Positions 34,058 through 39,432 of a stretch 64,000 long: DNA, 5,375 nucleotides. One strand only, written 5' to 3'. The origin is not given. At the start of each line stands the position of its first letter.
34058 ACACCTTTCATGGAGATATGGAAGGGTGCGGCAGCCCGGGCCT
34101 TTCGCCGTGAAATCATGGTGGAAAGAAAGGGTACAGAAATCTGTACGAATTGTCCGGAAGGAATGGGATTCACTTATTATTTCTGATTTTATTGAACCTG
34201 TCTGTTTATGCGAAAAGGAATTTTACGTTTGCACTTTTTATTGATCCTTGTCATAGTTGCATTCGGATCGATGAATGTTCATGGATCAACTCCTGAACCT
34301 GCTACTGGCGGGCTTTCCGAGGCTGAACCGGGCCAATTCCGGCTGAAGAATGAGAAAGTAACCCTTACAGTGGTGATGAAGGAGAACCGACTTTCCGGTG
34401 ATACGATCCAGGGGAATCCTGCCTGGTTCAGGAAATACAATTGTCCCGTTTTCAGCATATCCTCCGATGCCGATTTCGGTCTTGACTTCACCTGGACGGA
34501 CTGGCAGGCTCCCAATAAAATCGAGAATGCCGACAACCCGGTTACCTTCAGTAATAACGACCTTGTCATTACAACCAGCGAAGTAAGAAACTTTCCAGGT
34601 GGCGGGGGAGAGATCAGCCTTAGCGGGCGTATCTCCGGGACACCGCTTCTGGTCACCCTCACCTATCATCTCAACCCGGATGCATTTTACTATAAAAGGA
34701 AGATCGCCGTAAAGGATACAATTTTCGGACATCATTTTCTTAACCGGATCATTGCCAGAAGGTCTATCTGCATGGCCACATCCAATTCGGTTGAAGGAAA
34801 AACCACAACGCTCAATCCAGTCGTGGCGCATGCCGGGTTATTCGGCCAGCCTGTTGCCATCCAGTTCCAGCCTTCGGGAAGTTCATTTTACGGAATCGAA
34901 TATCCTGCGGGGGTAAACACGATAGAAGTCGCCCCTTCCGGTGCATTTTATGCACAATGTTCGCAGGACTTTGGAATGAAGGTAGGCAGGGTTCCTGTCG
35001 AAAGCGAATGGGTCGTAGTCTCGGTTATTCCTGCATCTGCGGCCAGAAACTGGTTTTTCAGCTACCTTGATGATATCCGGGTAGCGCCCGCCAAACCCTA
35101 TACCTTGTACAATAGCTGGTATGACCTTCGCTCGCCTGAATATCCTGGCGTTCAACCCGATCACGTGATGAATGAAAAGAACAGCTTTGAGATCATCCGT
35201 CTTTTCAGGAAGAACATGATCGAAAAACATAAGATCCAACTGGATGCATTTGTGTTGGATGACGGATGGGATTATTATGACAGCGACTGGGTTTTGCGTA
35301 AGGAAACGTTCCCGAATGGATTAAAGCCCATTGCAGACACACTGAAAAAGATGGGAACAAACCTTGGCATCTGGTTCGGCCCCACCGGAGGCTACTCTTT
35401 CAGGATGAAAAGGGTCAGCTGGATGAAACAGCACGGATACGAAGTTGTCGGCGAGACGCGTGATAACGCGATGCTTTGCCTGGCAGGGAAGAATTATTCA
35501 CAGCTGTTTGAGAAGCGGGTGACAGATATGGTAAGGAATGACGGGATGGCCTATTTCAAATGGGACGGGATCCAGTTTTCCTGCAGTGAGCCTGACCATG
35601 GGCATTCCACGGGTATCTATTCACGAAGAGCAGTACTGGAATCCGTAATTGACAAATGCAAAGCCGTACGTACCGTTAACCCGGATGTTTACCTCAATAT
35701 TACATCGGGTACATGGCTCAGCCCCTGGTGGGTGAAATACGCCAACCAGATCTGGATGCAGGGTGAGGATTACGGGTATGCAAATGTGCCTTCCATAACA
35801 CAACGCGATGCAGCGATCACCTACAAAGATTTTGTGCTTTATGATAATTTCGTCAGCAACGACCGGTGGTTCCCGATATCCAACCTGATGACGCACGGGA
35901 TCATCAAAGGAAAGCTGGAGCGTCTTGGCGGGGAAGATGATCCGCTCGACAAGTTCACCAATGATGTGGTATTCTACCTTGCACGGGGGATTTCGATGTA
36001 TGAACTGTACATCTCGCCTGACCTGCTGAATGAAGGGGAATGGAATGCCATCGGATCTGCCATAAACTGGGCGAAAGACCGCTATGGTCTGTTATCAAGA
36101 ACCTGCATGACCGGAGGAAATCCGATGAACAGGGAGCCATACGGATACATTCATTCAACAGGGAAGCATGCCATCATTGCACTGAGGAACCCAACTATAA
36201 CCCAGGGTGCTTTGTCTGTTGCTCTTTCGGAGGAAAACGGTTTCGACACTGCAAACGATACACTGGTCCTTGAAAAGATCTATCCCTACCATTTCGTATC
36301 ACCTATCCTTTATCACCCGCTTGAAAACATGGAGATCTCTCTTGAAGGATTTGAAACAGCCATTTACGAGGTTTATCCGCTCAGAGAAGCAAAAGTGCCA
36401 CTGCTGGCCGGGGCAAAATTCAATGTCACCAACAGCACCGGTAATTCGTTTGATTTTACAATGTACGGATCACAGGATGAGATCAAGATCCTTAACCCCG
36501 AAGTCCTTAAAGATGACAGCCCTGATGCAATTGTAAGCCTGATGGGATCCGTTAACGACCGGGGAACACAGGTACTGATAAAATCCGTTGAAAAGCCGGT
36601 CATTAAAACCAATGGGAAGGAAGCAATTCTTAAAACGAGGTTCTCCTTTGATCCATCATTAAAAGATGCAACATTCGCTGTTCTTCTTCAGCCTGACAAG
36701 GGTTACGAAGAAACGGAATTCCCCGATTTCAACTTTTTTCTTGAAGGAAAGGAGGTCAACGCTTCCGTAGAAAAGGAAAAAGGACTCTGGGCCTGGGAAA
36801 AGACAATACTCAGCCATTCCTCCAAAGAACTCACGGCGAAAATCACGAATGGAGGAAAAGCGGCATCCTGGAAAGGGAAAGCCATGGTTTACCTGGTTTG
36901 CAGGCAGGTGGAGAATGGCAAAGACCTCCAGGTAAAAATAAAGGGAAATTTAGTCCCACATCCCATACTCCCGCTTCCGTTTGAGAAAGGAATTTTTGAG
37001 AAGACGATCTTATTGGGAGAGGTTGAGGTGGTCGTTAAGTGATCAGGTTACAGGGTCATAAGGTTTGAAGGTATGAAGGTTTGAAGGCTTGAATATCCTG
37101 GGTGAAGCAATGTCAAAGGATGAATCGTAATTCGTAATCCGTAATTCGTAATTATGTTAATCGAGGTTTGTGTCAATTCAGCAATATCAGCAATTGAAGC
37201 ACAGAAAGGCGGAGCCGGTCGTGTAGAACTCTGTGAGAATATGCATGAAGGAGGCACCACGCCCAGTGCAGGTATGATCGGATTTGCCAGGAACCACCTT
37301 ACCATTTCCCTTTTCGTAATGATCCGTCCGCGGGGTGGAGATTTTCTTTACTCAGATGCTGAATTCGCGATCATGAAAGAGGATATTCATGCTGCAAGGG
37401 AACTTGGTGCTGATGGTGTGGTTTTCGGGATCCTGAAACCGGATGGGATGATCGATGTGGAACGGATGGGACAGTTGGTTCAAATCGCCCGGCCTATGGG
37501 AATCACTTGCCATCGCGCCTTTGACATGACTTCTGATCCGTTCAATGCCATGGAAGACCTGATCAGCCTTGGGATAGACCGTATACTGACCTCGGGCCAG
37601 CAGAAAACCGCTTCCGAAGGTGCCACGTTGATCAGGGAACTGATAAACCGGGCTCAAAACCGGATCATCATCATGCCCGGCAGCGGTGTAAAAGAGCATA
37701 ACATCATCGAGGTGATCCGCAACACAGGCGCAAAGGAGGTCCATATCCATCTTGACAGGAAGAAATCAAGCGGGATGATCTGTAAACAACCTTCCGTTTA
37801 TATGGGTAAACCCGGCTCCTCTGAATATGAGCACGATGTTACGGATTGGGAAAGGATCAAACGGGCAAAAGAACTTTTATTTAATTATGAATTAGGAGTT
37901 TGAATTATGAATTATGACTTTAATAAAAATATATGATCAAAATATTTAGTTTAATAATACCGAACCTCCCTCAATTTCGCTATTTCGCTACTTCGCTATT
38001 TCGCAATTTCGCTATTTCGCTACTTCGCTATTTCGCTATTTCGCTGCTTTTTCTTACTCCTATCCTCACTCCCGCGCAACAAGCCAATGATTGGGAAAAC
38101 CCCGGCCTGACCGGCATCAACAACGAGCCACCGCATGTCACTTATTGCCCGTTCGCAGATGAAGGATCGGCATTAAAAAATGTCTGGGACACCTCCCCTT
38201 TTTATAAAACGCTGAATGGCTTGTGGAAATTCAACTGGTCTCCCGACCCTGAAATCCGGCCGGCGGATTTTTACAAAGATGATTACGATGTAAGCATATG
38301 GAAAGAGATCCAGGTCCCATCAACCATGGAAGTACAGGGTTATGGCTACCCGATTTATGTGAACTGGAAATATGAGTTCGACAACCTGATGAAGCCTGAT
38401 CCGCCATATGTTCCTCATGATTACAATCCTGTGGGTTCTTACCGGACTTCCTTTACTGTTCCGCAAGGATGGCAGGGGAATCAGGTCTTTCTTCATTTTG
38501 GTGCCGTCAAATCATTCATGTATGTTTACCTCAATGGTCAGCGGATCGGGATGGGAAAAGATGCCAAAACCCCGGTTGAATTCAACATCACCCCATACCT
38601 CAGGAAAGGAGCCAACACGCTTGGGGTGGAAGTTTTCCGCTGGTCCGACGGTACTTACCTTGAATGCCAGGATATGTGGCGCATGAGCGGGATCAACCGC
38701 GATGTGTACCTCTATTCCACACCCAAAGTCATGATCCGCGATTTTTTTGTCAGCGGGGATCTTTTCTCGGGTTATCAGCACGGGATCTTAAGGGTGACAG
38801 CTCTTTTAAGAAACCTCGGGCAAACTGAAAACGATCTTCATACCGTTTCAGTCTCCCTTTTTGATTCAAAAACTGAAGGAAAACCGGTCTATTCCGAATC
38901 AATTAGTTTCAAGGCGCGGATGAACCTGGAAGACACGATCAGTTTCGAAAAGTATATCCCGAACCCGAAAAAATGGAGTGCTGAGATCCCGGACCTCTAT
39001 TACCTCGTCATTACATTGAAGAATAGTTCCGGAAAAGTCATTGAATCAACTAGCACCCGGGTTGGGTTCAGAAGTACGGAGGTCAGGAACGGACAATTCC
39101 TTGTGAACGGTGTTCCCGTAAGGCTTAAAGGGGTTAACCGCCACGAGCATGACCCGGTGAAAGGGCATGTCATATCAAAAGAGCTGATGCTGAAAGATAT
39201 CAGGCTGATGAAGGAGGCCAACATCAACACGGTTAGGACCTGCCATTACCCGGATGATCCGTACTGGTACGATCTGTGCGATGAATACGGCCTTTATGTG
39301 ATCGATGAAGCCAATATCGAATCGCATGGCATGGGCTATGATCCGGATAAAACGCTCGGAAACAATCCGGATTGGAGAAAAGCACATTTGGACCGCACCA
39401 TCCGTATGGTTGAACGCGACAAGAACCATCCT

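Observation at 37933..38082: An octamer tandem array is translated as the N-terminus of the GH2 beta-galactosidase, giving a possible frame-dependent on/off switch or repeat-derived leader peptide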

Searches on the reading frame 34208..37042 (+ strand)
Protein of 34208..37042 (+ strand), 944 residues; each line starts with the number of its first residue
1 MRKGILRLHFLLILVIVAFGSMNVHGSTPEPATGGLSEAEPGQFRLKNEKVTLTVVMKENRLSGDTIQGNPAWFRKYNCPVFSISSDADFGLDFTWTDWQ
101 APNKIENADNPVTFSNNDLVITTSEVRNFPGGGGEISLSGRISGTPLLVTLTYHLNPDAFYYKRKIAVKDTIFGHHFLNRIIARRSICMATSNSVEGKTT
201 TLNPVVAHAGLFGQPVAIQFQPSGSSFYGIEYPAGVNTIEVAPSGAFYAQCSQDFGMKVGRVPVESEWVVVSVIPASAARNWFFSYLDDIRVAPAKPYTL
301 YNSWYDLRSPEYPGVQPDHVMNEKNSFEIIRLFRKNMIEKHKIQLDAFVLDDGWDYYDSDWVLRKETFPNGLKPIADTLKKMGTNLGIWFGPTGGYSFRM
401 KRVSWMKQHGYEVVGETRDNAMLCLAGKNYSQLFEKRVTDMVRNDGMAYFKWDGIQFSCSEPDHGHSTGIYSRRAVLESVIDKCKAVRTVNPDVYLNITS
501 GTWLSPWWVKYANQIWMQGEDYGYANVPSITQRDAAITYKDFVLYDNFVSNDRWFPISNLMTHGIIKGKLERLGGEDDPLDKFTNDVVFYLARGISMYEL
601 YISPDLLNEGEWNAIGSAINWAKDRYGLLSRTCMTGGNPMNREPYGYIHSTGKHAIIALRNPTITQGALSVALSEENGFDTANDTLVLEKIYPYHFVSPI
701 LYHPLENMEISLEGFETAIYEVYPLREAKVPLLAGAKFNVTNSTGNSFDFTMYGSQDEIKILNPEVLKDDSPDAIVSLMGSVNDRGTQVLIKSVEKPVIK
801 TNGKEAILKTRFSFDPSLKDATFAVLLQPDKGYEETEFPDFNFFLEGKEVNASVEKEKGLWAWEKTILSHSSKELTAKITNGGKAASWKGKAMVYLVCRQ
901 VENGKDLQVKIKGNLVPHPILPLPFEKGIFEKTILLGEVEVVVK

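Call 26: search_protein_families(library=pfam, proteins=[window:34208-37042:+], max_evalue=0.00001)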
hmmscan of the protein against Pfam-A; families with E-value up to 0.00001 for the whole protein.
window:34208-37042:+ (944 aa): 1 family
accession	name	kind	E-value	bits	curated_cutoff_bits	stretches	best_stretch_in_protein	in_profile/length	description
PF02065.24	Melibiase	-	3.2e-10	40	27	1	339-517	66-258/347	Melibiase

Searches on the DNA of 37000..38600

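Call 36: search_rna_families(source=window, start=37000, end=38600, threshold=evalue, max_evalue=1)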
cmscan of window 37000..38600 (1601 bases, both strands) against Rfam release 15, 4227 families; matches with E-value up to 1: 1.
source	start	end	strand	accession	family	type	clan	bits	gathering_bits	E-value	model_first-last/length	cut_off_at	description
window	37652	37714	-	RF00321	snoZ247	Gene; snRNA; snoRNA; CD-box;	-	21.9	38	0.21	1-139/139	no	Small nucleolar RNA Z247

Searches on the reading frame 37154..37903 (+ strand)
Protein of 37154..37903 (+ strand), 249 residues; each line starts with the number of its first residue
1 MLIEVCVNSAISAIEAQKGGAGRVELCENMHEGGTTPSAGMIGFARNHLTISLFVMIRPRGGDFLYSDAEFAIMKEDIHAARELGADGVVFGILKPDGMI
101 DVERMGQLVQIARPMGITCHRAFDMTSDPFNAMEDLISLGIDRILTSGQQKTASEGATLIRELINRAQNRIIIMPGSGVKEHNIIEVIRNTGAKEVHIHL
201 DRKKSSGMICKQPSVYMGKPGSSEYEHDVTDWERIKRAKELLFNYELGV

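Call 26: search_protein_families(library=pfam, proteins=[window:37154-37903:+], max_evalue=0.00001)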
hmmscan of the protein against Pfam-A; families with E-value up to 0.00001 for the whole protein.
window:37154-37903:+ (249 aa): 1 family
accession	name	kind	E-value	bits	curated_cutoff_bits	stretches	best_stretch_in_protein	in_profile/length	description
PF03932.20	CutC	-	1.4e-73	247.1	23.3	1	1-198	1-198/202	CutC family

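Call 52: find_encoding_contigs(protein=window:37154-37903:+, flank=3000, max_places=10)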
Protein window:37154-37903:+ (249 aa): 1 contig read that carries it; 1 place shown.
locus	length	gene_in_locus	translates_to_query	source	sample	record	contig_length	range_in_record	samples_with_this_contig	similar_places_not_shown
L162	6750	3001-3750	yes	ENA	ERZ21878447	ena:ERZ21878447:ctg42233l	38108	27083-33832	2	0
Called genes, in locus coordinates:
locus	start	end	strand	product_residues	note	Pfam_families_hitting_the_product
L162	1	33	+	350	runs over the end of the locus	PF04055:Radical_SAM, PF13186:SPASM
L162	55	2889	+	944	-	PF02065:Melibiase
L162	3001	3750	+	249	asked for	PF03932:CutC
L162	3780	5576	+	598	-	PF02837:Glyco_hydro_2_N, PF22666:Glyco_hydro_2_N2, PF00703:Glyco_hydro_2, PF02836:Glyco_hydro_2_C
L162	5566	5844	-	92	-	-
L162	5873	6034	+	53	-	-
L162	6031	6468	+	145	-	-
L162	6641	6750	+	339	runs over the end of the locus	PF22548:AEP-TOTE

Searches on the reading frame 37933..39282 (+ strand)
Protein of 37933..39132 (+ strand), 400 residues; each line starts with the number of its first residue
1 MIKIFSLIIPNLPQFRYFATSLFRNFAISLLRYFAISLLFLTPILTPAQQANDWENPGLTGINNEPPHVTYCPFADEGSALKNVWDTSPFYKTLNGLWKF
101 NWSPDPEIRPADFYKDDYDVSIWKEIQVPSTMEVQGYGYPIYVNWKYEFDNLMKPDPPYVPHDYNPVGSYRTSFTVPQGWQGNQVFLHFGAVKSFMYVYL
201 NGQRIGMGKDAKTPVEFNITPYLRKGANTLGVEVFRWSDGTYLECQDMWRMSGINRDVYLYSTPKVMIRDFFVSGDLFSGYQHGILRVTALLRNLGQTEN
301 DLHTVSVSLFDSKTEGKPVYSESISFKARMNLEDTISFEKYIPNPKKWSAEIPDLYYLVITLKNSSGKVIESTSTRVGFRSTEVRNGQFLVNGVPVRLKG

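Call 6: find_homologous_proteins(query=window:37933-39132:+, max_evalue=1e-20)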
Query window:37933-39132:+ (400 aa): 1570 proteins with E <= 1e-20 among 3437 candidates; the best 120 are listed.
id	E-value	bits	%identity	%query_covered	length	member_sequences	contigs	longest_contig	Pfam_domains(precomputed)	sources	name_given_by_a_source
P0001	4.5e-277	937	100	100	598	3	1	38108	PF02837.25,PF02836.24,PF00703.28,PF22666.3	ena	-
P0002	1.1e-163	563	63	95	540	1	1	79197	PF02837.25,PF02836.24,PF00703.28,PF22666.3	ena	-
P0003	1.6e-155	536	62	87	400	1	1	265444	PF02837.25,PF00703.28,PF22666.3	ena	-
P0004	3.8e-122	426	52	92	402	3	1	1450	PF02837.25,PF02836.24,PF00703.28,PF22666.3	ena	-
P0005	3.6e-120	420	51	94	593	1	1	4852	PF02837.25,PF02836.24,PF00703.28,PF22666.3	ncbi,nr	ncbi:MAG: beta-galactosidase, partial [Candidatus Aminicenantes bacterium]|nr:beta-galactosidase [Ca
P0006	1.4e-117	411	48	95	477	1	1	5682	PF02837.25,PF02836.24,PF00703.28,PF22666.3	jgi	-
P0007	2.0e-117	411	53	89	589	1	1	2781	PF02837.25,PF21467.4,PF02836.24,PF00703.28,PF22666.3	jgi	jgi:beta-galactosidase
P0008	3.0e-117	410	53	89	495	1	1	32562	PF02837.25,PF02836.24,PF00703.28,PF22666.3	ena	-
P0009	5.3e-117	409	52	88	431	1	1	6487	PF02837.25,PF02836.24,PF00703.28,PF22666.3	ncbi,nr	ncbi:MAG: beta-galactosidase, partial [Candidatus Glassbacteria bacterium]|nr:beta-galactosidase [Ca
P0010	7.3e-116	406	51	87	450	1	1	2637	PF02837.25,PF02836.24,PF00703.28,PF22666.3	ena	-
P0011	1.3e-115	405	50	91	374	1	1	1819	PF02837.25,PF00703.28,PF22666.3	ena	-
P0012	1.4e-115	405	48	95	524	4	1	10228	PF02837.25,PF13364.13,PF21467.4,PF02836.24,PF00703.28,PF22666.3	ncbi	-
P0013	5.0e-115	403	50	92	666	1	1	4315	PF02837.25,PF02836.24,PF00703.28,PF22666.3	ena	-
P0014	3.7e-114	400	56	82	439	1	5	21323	PF02837.25,PF03198.21,PF02836.24,PF00703.28,PF22666.3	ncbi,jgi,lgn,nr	ncbi:MAG: hypothetical protein FJY10_08150 [Bacteroidetes bacterium]|nr:hypothetical protein [Bacter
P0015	6.5e-114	399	49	91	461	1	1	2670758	PF02837.25,PF02836.24,PF00703.28,PF22666.3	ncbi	ncbi:MAG: beta-galactosidase, partial [Planctomycetota bacterium]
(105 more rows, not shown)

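Call 7: find_related_loci(query=window:38083-39282:+, collection=genome_contigs, flank=6000)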
Query window:38083-39282:+ (400 aa) in genome_contigs; peptide patterns used: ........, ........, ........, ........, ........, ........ (x = any residue, [..] = any of these).
599 stretches matched a pattern (row limit reached: there are more); 591 encode a relative of the query (tblastn E <= 1e-3); the best 80 are kept; 80 distinct loci.
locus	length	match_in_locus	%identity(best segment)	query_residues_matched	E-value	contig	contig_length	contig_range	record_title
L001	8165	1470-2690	68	3-400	0e+0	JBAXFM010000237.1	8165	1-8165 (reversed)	MAG: Bacteroidota bacterium isolate ELA271 MAG271_237, whole genome shotgun sequence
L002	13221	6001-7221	69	3-400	0e+0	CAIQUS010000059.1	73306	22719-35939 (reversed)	MAG: uncultured Bacteroidales bacterium isolate Loclat_bin-08999 genome assembly, contig: bin-08999:059/253, whole genom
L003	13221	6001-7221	68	3-400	0e+0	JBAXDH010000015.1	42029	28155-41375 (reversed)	MAG: bacterium isolate ELA214 MAG214_15, whole genome shotgun sequence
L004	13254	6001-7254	66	3-400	0e+0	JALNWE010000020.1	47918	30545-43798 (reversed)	MAG: Bacteroidales bacterium isolate SO_2016_LW1 bin 3 scaffold00483_LW64-88_2016, whole genome shotgun sequence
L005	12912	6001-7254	64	3-400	0e+0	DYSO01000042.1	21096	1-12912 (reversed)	MAG TPA_asm: Draconibacterium orientale isolate SulCav_PC08_3_10_45_10 SulCav_PC08-3_1658_length_21096_cov_6.567178, who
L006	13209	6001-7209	64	2-400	1e-179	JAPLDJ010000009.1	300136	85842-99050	MAG: Bacteroidetes bacterium isolate LacPavin_0920_WC70_MAG_47_14 LacPavin_0920_WC70_scaffold_114617, whole genome shotg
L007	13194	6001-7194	60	1-400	2e-165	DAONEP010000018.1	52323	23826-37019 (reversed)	MAG TPA_asm: Bacteroidales bacterium isolate AMR_MDS_3866 NODE_558_length_52323_cov_16.450046, whole genome shotgun sequ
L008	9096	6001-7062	60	3-400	2e-160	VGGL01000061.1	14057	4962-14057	MAG: Bacteroidetes bacterium isolate K_DeepCast_150m_m2_049 K_DeepCast_150m_m2_049_Ga0194126_10008399, whole genome shot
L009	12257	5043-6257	58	3-400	1e-159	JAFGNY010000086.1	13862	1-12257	MAG: Bacteroidales bacterium isolate Zod_Metabat.574 k87_1685165, whole genome shotgun sequence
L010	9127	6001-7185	57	2-400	5e-158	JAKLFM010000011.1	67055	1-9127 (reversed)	MAG: Bacteroidetes bacterium isolate RA.bin16 RA.bin16_11, whole genome shotgun sequence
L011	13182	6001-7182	55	3-400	2e-153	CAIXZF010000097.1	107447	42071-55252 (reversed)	MAG: uncultured Bacteroidales bacterium isolate Ja_bin-4767 genome assembly, contig: bin-4767:097/117, whole genome shot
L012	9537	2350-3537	56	3-400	4e-153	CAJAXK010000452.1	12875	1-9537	MAG: uncultured Bacteroidales bacterium isolate Loc080925-8-8m_bin-499 genome assembly, contig: bin-499:452/498, whole g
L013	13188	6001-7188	57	2-400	1e-151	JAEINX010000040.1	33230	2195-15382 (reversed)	MAG: Bacteroidales bacterium isolate MAG15 NODE_1052_length_33230_cov_6.264984, whole genome shotgun sequence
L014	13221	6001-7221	64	3-400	4e-180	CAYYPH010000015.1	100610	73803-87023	MAG TPA_asm: uncultured Prolixibacteraceae bacterium isolate binchicken_co66_18 genome assembly, contig: NODE_386_length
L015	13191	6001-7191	55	1-400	4e-148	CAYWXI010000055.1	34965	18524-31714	MAG TPA_asm: uncultured Bacteroidales bacterium isolate SRP167671_co1_176 genome assembly, contig: NODE_1368_length_3496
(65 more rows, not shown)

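Call 8: find_encoding_contigs(protein=P0001, flank=6000, max_places=10)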
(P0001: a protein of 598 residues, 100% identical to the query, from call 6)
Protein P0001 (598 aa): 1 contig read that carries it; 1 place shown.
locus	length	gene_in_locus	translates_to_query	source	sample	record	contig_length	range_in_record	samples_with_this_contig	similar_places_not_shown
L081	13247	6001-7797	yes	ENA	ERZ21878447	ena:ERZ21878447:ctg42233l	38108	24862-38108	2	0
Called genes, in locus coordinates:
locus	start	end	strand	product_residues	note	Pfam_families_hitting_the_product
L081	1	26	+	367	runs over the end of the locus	PF01594:AI-2E_transport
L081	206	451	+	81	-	PF12732:YtxH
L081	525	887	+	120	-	PF07332:Phage_holin_3_6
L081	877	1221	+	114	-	-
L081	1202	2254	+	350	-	PF04055:Radical_SAM, PF13186:SPASM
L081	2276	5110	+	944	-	PF02065:Melibiase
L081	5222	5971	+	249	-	PF03932:CutC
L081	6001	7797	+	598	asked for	PF02837:Glyco_hydro_2_N, PF22666:Glyco_hydro_2_N2, PF00703:Glyco_hydro_2, PF02836:Glyco_hydro_2_C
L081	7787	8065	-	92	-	-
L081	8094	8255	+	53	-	-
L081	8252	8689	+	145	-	-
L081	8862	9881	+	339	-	PF22548:AEP-TOTE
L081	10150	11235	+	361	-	PF00589:Phage_integrase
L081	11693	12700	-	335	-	PF07883:Cupin_2 (faint), PF00165:HTH_AraC (faint), PF12833:HTH_18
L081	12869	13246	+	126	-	?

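Call 9: list_cluster_members(proteins=[P0001])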
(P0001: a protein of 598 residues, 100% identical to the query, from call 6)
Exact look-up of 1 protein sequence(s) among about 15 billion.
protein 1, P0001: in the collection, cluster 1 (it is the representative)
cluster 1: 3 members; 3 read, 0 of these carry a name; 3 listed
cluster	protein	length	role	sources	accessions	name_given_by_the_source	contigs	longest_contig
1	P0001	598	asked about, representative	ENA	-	-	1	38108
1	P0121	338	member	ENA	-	-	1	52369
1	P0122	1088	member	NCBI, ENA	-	-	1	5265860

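Call 18: find_related_loci(query=window:38083-39282:+, collection=metagenome_contigs, flank=3000)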
Query window:38083-39282:+ (400 aa) in metagenome_contigs; peptide patterns used: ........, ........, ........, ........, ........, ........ (x = any residue, [..] = any of these).
600 stretches matched a pattern (row limit reached: there are more); 575 encode a relative of the query (tblastn E <= 1e-3); the best 80 are kept; 80 distinct loci.
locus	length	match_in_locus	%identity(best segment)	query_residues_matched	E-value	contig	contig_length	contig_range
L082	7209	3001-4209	68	2-400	0e+0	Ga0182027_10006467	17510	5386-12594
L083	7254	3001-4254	66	3-400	0e+0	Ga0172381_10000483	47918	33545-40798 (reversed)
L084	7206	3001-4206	66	2-400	0e+0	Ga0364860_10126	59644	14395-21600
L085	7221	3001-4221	64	3-400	6e-179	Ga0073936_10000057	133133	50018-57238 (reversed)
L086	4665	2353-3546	64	3-400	0e+0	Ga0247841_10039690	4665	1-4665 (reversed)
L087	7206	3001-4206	64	3-400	5e-178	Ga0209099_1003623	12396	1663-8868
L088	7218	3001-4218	63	3-400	4e-176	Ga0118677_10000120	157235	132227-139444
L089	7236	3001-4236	58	3-400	2e-163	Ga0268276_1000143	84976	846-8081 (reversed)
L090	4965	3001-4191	58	1-400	2e-163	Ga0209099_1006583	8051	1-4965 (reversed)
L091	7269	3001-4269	55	3-400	2e-158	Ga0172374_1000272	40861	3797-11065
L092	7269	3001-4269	55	3-400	2e-158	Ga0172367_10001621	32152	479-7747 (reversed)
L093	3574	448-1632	57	2-400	1e-164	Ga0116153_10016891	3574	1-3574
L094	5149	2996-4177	55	1-400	3e-148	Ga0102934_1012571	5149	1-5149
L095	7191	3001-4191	54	1-400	4e-143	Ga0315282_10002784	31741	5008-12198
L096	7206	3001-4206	52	2-400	5e-142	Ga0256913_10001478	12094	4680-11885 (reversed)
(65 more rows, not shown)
